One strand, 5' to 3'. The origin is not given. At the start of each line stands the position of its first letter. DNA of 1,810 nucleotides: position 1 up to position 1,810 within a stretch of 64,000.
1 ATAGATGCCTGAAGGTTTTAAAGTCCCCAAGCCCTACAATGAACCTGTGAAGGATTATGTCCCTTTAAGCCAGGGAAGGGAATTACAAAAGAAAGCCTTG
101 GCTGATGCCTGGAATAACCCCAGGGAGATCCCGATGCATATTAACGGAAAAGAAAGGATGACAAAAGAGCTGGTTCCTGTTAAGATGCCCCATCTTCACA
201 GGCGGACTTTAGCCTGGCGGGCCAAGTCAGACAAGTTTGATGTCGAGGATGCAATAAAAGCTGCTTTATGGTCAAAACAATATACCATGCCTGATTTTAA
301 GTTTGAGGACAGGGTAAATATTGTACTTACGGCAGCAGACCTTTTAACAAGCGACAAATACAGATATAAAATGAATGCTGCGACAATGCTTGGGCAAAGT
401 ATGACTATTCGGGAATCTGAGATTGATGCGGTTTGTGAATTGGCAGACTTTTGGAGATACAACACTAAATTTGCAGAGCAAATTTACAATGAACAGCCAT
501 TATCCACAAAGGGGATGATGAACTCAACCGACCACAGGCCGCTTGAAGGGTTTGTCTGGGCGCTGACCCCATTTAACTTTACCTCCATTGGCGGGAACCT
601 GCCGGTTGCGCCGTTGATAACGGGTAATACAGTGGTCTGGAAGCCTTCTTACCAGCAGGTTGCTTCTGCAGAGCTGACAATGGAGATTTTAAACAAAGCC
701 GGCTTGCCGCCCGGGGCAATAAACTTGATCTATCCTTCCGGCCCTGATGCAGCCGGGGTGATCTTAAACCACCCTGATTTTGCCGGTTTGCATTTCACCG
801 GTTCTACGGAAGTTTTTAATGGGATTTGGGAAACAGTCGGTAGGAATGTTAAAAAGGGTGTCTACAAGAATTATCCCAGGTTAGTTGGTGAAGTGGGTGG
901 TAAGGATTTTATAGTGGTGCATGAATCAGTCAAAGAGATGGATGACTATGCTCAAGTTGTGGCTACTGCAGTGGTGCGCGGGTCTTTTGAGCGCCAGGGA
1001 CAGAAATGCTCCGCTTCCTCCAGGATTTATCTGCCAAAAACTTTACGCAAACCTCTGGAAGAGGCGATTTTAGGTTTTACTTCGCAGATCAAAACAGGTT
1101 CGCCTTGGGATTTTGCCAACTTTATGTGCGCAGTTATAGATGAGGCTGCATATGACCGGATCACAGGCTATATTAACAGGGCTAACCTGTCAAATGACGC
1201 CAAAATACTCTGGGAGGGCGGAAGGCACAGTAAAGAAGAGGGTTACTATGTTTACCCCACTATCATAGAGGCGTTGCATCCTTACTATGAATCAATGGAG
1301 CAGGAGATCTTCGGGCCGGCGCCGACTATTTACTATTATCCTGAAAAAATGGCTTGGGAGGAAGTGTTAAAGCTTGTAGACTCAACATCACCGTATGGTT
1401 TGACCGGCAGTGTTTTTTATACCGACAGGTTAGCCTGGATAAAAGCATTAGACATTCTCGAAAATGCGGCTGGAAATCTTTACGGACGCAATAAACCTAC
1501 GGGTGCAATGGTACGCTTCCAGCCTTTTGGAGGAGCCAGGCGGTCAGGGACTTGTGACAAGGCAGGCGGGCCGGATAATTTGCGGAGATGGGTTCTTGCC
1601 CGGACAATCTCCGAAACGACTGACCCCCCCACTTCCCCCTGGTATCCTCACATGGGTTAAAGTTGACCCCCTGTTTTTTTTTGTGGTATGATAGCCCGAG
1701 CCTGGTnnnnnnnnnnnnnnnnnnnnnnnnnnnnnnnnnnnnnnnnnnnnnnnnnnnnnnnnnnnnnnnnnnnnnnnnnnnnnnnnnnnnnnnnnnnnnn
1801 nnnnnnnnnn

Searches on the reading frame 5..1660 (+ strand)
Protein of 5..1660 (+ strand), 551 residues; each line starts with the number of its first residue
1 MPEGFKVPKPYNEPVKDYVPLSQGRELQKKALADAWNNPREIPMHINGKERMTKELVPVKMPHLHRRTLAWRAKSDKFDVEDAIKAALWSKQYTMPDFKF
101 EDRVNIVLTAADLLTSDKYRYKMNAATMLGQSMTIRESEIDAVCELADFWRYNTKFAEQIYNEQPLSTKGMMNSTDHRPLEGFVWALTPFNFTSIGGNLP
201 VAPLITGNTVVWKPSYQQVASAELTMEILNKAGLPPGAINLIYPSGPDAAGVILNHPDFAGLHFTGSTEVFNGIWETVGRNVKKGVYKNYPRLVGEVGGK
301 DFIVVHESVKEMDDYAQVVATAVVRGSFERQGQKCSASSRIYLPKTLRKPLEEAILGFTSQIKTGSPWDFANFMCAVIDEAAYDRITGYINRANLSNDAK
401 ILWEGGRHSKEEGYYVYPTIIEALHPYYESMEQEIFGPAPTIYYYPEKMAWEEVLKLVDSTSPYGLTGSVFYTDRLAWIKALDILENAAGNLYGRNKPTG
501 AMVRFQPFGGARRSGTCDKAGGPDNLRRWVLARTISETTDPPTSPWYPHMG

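Call 79: search_protein_families(library=pfam, proteins=[window:5-1660:+], max_evalue=0.001)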
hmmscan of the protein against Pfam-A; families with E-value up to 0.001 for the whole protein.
window:5-1660:+ (551 aa): 1 family
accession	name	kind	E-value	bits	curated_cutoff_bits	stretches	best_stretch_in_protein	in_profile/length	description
PF00171.27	Aldedh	-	4.2e-79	266.7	23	1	57-533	9-459/461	Aldehyde dehydrogenase family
